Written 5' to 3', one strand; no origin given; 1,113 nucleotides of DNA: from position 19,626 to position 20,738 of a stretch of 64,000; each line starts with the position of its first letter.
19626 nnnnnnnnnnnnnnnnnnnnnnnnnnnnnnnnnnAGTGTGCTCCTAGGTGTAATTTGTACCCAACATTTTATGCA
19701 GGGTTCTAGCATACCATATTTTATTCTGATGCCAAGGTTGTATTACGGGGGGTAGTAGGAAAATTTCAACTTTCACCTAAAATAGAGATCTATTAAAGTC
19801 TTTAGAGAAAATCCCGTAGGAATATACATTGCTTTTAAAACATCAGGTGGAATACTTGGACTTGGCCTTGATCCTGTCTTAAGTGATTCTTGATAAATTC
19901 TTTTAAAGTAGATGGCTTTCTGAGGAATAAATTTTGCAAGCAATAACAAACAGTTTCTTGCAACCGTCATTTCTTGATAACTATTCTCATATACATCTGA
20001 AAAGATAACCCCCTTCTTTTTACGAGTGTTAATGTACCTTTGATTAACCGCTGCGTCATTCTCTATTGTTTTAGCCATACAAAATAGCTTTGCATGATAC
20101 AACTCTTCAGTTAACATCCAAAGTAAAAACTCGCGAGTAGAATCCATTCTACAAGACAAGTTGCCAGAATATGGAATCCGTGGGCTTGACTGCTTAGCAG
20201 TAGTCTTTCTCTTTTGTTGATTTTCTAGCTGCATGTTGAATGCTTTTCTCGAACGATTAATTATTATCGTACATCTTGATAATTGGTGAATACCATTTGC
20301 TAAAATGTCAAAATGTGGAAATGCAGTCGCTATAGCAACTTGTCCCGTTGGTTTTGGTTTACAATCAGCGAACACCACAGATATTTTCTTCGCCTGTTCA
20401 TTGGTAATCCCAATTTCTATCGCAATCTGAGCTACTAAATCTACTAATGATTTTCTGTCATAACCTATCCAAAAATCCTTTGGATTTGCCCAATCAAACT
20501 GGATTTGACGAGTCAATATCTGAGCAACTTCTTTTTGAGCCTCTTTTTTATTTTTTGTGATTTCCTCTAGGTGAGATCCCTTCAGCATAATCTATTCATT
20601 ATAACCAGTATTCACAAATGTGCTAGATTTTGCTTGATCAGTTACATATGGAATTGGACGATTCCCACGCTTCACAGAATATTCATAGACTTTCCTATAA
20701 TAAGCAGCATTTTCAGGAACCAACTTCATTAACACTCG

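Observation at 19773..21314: Tandem paralogous gene pair of an unrecognised family adjacent to the foreign gene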

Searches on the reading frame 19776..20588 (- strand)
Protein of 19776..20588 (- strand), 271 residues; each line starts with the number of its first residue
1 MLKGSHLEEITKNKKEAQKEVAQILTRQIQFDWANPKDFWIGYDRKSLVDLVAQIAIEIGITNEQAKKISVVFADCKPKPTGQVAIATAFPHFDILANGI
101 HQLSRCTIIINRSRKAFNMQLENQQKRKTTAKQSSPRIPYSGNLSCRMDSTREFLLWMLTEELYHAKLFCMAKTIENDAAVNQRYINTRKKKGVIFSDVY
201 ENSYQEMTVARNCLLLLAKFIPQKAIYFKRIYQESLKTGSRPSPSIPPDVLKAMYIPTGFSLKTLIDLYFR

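Call 4: search_protein_families(library=pfam, proteins=[window:19776-20588:-], max_evalue=1)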
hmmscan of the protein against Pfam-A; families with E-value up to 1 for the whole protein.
window:19776-20588:- (271 aa): 0 families

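Call 5: search_protein_families(library=ncbifam, proteins=[window:19776-20588:-], max_evalue=1)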
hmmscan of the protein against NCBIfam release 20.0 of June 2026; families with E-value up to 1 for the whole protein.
window:19776-20588:- (271 aa): 1 family
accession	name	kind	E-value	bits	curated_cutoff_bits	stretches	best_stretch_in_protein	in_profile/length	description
NF038181.1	reg_ATPase_IniR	equivalog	0.25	9.6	750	1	118-183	741-806/827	isoniazid response ATPase/transcriptional regulator IniR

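Call 6: search_protein_families(library=phrogs, proteins=[window:19776-20588:-], max_evalue=1)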
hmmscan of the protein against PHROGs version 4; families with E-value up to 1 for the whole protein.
window:19776-20588:- (271 aa): 1 family
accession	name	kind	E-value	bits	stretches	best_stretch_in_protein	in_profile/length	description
phrog_28567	-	unknown function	0.099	13.7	1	156-188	29-60/67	-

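Call 7: search_protein_families(library=padloc, proteins=[window:19776-20588:-], max_evalue=1)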
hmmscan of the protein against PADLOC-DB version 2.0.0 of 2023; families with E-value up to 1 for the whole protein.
window:19776-20588:- (271 aa): 0 families

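Call 8: search_solved_structures(query=window:19776-20588:-, max_evalue=10)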
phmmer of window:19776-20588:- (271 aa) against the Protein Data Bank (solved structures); distinct sequences matched with E-value up to 10: 0.

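Call 9: find_homologous_proteins(query=window:19776-20588:-)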
Query window:19776-20588:- (271 aa): 3 proteins with E <= 0.001 among 714 candidates.
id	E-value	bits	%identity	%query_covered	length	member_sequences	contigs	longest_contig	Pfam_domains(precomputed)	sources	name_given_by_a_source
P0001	6.7e-178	607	100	100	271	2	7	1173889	-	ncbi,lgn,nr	ncbi:MAG: hypothetical protein BroJett025_09110 [Patescibacteria group bacterium]|nr:MAG: hypothetic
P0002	1.6e-100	354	59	98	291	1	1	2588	-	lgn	-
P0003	7.2e-42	162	40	87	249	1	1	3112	-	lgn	-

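Call 15: search_solved_structures(query=A1, max_evalue=10, show_alignments=2)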
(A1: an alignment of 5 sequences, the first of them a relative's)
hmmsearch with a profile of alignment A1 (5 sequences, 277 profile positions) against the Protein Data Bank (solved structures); distinct sequences matched with E-value up to 10: 1.
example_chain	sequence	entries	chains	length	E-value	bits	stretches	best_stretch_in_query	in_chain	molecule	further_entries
7bqq_A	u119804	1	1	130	0.22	13.8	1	8-92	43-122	Gogy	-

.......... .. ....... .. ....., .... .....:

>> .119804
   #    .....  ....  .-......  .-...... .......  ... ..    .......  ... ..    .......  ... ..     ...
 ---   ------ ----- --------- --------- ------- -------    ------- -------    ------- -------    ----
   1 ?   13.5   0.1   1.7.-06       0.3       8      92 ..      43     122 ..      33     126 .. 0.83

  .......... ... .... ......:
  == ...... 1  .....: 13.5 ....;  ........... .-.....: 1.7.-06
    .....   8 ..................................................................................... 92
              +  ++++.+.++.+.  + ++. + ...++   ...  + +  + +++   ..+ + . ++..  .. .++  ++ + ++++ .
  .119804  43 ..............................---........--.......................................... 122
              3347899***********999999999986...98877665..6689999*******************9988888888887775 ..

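Call 17: find_encoding_contigs(protein=P0002, flank=10000)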
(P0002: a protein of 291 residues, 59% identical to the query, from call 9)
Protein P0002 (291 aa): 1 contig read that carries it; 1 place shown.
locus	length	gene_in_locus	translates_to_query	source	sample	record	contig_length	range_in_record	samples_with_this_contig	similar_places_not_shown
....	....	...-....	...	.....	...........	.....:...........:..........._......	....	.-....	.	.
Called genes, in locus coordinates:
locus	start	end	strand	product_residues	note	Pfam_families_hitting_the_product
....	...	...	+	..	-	-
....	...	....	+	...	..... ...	-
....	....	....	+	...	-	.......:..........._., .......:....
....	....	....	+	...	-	?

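Call 18: find_encoding_contigs(protein=P0003, flank=10000)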
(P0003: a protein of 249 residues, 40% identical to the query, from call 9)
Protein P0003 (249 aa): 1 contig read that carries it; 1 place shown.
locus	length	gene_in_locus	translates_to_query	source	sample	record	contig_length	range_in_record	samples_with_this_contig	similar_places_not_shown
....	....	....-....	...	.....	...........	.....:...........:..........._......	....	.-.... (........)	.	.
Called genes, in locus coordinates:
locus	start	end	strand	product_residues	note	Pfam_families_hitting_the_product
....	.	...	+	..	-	?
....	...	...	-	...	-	-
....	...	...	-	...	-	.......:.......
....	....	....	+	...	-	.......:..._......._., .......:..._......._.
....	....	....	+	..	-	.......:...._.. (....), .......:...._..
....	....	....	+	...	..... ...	-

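Call 20: search_protein_representatives(alignment_id=A1)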
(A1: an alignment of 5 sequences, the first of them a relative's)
Query: 5 sequences, 277 profile positions. Proteins with E-value up to 0.001 (for the whole library): 68; up to 1e-10: 57; up to 1e-30: 26. The best 68 are listed.
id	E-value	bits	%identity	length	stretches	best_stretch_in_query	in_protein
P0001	2.6e-133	459.8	-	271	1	10-277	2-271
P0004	2.4e-122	423.8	-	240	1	28-268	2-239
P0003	4.3e-107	373.8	-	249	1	5-254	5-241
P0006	1.3e-81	290.2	-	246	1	20-268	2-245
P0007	8.6e-72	258.0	-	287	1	11-263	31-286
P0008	2.4e-68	246.7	-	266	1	16-268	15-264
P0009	9.7e-49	182.4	-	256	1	26-271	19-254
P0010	2.6e-39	151.5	-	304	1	25-268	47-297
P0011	1.1e-38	149.5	-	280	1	29-270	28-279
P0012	5.2e-38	147.2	-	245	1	21-268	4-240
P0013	7.7e-38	146.6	-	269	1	28-268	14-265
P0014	1.1e-37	146.2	-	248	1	22-264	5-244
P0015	2.3e-37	145.1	-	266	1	22-268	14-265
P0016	4.7e-37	144.1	-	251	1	25-264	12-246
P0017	1.0e-36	143.0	-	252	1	30-269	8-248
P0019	1.6e-35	139.0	-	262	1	41-268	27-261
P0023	1.7e-33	132.4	-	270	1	26-271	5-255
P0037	1.6e-27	112.8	-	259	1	37-268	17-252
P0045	6.9e-24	100.9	-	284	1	37-269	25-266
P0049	1.9e-16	76.5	-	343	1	36-268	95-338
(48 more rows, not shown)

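Call 23: predict_structure(alignment_id=A1)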
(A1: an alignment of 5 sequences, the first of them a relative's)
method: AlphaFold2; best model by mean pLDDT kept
length: 271 residues; sequences in the alignment: 5
mean_pLDDT: 82.2   pTM: 0.81
mean pLDDT of the five models: 82.2, 82.0, 77.8, 76.6, 69.4
residues with pLDDT >= 90: 117; 70-90: 105; 50-70: 34; < 50: 15
segments of 3 or more residues with pLDDT < 50: 134-141, 259-261
pLDDT, mean of each block of 10 residues (from residue 1): 67 86 94 72 90 96 96 89 89 89 94 86 66 40 79 95 95 87 76 62 79 96 96 88 89 70 59 47
secondary structure, 60 per line:
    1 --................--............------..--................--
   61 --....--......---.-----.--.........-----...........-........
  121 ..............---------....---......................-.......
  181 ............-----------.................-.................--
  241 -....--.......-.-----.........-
elements in order: H3-18 H21-28 E29-32 H45-58 H63-66 E69-74 E87-95 E101-111 H114-134 E144-147 H151-172 H175-192 H204-220 H222-238 E242-245 H248-254 H262-270

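Call 26: find_homologous_proteins(query=A2)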
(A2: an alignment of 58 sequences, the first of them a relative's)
Query A2 (58 sequences) (271 aa, profile of the alignment): 5 proteins with E <= 0.001 among 7299 candidates.
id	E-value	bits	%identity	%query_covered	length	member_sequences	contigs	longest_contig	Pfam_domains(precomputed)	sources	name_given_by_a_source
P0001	3.2e-75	271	100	100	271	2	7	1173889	-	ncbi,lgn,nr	ncbi:MAG: hypothetical protein BroJett025_09110 [Patescibacteria group bacterium]|nr:MAG: hypothetic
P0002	2.9e-70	255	59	98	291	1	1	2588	-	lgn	-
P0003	1.6e-66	242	40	87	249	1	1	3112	-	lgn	-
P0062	3.0e-60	222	25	86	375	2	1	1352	-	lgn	-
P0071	7.2e-59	217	24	86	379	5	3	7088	-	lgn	-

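Call 29: find_related_loci(query=A1, collection=genome_contigs, flank=8000)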
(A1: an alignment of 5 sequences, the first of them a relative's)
Query A1 (271 aa) in genome_contigs; peptide patterns used: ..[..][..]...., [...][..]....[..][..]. (x = any residue, [..] = any of these).
50 stretches matched a pattern, but none encodes a relative of the query by tblastn (E <= 1e-3).

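Call 30: find_encoding_contigs(protein=P0071, flank=8000, max_places=3)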
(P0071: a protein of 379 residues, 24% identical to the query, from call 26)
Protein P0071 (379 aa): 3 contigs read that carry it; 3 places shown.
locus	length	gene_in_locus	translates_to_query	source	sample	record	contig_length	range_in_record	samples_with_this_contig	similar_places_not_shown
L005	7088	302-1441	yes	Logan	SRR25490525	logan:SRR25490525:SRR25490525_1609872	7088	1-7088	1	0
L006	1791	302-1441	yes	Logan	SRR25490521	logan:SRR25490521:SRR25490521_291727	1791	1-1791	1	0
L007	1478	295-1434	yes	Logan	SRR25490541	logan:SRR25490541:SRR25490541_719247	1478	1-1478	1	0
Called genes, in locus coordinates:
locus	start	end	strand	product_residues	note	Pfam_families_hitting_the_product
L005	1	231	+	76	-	?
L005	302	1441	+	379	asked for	-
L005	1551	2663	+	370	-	PF00044:Gp_dh_N, PF02800:Gp_dh_C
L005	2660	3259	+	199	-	PF13189:Cytidylate_kin2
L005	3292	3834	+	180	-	PF18915:DUF5667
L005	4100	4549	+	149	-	PF22811:Zn_ribbon_NrdR, PF03477:ATP-cone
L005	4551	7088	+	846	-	?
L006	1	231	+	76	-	?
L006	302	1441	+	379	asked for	-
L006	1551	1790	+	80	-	?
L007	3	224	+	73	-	?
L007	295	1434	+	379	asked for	-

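Call 31: find_encoding_contigs(protein=P0006, flank=8000, max_places=3)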
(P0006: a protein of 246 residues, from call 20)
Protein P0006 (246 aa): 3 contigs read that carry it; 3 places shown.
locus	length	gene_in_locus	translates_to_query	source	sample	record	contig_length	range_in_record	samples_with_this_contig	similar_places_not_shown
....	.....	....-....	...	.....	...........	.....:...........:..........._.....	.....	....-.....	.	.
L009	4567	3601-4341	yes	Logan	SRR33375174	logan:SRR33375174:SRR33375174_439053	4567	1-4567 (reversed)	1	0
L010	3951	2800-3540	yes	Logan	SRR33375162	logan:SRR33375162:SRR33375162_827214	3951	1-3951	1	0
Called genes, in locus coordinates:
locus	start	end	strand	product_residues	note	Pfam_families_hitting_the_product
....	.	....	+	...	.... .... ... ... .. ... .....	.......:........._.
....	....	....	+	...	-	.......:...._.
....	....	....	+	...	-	-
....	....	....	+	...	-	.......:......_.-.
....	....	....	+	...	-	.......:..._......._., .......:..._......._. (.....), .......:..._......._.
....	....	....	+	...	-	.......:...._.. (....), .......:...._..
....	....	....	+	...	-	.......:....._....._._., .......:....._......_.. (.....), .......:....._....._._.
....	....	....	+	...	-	-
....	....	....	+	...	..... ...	-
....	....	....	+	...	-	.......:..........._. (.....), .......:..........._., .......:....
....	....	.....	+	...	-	-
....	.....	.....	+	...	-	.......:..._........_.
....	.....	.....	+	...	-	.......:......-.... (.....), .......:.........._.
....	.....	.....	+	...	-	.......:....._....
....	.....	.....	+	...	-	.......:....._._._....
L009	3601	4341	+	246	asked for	-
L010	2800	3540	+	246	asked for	-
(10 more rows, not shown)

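Call 32: find_encoding_contigs(protein=P0010, flank=8000, max_places=3)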
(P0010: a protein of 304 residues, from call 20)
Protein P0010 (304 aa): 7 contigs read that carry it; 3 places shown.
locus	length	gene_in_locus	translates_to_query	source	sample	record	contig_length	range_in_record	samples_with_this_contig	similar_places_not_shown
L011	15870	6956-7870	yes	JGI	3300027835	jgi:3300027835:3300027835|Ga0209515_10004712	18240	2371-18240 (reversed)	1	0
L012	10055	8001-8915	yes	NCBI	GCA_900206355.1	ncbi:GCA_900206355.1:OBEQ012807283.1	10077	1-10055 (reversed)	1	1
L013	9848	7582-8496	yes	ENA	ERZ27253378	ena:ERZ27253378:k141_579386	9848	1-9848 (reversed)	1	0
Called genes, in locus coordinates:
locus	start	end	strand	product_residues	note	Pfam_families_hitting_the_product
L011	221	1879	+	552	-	-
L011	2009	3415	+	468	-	-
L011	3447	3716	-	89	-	PF17991:Thioredoxin_10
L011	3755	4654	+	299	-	-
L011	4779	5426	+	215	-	-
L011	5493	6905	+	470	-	-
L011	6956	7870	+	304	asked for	-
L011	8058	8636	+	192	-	PF01464:SLT, PF06737:Transglycosylas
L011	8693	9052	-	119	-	PF18029:Glyoxalase_6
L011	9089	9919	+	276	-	PF08032:SpoU_sub_bind, PF00588:SpoU_methylase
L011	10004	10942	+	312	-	-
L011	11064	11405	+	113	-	-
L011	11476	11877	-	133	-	PF01850:PIN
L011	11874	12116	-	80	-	-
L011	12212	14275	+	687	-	PF00082:Peptidase_S8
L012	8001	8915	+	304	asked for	-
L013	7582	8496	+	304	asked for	-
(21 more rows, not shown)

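Call 34: predict_structure(alignment_id=A2)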
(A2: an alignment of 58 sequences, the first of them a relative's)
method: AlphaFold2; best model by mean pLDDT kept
length: 271 residues; sequences in the alignment: 58
mean_pLDDT: 93.1   pTM: 0.90
mean pLDDT of the five models: 93.1, 92.5, 92.2, 92.2, 91.6
residues with pLDDT >= 90: 225; 70-90: 31; 50-70: 15; < 50: 0
segments of 3 or more residues with pLDDT < 50: none
pLDDT, mean of each block of 10 residues (from residue 1): 82 94 98 90 97 98 98 96 96 97 98 96 92 71 89 98 98 98 95 86 95 98 98 95 97 91 71 58
secondary structure, 60 per line:
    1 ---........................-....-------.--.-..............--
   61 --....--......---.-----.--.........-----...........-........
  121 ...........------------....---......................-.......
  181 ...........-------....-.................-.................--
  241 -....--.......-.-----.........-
elements in order: H4-27 E29-32 H45-58 H63-66 E69-74 E87-95 E101-111 H114-131 E144-147 H151-172 H175-191 H199-202 H204-220 H222-238 E242-245 H248-254 H262-270

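Call 37: search_protein_families(library=pfam, alignment_id=A2, max_evalue=1)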
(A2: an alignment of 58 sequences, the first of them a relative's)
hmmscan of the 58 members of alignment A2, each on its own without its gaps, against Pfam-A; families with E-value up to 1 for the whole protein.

A. member 1, P0001 (271 aa): 0 families

B. families by the number of members that match (of 58 scanned): 32 families (the first 25 are shown)
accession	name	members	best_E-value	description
PF18616.6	CdiI_3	1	0.0014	CDI immunity proteins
PF01568.27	Molydop_binding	1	0.0021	Molydopterin dinucleotide binding domain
PF15349.11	DCA16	1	0.0025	DDB1- and CUL4-associated factor 16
PF20865.2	FAM186A-B_C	1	0.0037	FAM186A/B, C-terminal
PF08816.16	Ivy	1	0.0055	Inhibitor of vertebrate lysozyme (Ivy)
PF02915.23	Rubrerythrin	1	0.0076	Rubrerythrin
PF14058.11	PcfK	1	0.011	PcfK-like protein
PF04851.21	ResIII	1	0.028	Type III restriction enzyme, res subunit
PF23763.2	Beta-barrel_GLAA-B_I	1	0.028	GLAA-B beta-barrel domain I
PF24092.1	DUF7373_C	1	0.035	Domain of unknown function (DUF7373) C-terminal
PF16843.10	Get5_bdg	1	0.038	Binding domain to Get4 on Get5, Golgi to ER traffic protein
PF08888.16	HopJ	1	0.045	HopJ type III effector protein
PF11279.13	DUF3080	1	0.05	Protein of unknown function (DUF3080)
PF00362.24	Integrin_beta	1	0.058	Integrin beta chain VWA domain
PF20717.2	DUF6829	1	0.063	Family of unknown function (DUF6829)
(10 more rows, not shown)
